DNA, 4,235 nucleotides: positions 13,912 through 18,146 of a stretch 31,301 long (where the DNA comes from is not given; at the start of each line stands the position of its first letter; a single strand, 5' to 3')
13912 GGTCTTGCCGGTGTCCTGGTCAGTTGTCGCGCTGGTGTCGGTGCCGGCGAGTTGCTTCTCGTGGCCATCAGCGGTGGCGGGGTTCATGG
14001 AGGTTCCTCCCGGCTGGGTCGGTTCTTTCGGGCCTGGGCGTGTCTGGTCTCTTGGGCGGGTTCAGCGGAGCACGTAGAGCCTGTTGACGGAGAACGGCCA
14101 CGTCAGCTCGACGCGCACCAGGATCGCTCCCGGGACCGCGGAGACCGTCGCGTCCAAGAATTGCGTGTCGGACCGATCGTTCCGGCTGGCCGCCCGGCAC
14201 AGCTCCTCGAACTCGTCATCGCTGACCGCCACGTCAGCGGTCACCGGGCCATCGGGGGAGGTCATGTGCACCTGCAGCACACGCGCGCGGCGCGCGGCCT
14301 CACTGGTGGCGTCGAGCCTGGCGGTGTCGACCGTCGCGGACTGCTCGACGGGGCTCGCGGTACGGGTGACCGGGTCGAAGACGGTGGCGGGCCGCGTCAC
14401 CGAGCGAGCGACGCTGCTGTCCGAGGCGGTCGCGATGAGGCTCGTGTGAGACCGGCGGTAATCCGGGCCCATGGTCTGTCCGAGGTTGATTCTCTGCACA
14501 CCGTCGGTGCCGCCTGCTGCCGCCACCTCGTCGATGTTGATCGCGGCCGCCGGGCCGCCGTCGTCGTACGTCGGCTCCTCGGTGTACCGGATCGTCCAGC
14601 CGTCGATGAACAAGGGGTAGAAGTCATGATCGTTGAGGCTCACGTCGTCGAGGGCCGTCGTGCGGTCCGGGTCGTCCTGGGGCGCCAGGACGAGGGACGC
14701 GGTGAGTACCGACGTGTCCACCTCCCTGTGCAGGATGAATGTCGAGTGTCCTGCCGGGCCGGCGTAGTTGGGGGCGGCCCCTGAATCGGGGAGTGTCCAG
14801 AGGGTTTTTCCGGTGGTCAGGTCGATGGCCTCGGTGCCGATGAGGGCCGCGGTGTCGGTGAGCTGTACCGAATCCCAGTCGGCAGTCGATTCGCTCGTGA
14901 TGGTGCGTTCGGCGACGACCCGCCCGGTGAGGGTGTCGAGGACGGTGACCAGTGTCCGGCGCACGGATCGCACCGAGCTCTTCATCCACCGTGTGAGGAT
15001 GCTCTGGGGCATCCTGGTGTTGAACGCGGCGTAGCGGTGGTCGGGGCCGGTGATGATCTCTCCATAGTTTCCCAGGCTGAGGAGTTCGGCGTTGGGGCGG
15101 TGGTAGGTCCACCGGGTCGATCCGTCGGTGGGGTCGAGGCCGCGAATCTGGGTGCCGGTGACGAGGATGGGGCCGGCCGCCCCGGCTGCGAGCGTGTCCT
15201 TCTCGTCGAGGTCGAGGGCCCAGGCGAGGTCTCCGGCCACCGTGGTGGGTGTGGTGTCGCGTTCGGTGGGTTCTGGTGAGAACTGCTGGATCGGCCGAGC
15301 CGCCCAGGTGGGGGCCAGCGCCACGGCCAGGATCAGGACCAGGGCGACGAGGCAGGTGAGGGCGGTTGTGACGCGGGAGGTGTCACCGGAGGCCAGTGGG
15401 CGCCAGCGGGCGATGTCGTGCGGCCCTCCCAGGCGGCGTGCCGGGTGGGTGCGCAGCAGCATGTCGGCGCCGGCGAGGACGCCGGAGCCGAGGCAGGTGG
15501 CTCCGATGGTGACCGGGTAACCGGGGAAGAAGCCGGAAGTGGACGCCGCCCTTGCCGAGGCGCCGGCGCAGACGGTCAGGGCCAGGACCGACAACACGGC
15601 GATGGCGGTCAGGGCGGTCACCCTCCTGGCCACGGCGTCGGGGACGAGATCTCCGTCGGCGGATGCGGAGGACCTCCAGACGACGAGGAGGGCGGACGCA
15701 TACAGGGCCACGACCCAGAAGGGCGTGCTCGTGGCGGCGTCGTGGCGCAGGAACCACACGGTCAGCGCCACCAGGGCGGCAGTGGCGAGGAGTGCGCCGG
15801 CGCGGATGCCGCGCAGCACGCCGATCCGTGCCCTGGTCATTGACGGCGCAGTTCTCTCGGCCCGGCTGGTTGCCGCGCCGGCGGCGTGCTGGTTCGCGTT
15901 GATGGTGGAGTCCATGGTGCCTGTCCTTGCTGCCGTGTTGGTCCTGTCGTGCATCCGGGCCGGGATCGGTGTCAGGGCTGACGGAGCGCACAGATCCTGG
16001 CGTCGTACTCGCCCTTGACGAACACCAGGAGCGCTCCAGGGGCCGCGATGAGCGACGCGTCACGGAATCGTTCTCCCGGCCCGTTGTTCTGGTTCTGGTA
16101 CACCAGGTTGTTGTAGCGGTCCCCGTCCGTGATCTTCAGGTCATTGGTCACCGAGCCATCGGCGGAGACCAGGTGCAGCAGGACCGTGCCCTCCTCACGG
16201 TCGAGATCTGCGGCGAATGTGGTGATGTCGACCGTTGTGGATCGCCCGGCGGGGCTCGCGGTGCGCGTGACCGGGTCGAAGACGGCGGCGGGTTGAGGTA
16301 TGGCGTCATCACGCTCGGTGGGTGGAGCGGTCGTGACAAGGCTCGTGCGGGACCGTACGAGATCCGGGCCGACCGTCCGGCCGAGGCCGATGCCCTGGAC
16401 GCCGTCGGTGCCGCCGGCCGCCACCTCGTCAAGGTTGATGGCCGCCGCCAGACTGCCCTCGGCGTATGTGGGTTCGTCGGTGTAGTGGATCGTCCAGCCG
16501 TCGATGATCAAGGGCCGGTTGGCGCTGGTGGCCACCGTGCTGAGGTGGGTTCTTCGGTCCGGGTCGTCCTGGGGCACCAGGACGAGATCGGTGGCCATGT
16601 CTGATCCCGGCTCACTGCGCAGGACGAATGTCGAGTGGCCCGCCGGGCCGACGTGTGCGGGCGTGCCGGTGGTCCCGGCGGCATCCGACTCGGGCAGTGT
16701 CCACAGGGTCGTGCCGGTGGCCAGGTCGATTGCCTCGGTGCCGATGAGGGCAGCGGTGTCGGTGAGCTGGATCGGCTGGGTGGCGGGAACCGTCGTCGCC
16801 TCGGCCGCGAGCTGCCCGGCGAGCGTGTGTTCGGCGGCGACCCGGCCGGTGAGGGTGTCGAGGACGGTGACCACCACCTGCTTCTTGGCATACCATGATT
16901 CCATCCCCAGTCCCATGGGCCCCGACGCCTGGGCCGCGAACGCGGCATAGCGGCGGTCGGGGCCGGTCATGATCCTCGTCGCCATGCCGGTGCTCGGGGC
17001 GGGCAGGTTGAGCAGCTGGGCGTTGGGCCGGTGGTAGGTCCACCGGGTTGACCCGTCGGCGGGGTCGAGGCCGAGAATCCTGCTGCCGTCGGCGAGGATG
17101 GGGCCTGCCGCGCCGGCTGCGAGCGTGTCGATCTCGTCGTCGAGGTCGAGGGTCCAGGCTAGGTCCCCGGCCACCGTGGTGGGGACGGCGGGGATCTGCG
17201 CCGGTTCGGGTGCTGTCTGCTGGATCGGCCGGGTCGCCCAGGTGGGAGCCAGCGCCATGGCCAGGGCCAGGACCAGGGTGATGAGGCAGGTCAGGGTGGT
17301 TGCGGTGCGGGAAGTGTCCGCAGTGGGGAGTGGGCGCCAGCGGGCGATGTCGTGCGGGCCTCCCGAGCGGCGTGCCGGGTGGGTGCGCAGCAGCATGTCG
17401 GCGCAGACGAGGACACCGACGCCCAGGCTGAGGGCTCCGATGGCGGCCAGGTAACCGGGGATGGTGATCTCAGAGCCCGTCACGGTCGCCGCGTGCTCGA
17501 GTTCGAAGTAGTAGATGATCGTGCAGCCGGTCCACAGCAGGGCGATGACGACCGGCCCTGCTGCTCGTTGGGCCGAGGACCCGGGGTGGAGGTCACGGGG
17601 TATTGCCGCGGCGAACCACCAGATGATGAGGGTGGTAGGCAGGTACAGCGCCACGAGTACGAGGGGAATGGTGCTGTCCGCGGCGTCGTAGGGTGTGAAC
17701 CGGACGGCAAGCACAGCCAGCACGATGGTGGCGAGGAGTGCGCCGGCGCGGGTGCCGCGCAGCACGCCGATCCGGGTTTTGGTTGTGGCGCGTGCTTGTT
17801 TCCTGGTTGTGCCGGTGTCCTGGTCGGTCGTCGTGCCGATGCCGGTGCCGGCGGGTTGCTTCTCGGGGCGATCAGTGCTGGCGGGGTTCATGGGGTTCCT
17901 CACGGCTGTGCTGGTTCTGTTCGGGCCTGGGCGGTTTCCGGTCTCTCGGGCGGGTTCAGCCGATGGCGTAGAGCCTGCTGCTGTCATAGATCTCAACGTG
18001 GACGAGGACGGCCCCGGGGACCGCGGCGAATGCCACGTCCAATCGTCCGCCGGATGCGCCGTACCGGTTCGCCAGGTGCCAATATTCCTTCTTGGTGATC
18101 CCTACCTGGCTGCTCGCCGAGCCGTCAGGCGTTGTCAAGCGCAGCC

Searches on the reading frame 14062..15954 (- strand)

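Call 32: search_protein_families(library=pfam, proteins=[window:14062-15954:-], max_evalue=0.01)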
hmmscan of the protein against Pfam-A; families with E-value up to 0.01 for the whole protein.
window:14062-15954:- (630 aa): 1 family
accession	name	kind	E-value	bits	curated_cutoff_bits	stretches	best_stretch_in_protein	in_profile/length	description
PF13360.13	PQQ_2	-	5.2e-05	23.4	27.6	1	240-387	52-194/233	Outer membrane protein assembly factor BamB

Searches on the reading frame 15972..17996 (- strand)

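Call 32: search_protein_families(library=pfam, proteins=[window:15972-17996:-], max_evalue=0.01)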
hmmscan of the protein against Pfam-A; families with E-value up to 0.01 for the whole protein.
window:15972-17996:- (674 aa): 1 family
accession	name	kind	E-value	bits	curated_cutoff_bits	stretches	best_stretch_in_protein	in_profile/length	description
PF13360.13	PQQ_2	-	0.00012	22.3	27.6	1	276-438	52-199/233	Outer membrane protein assembly factor BamB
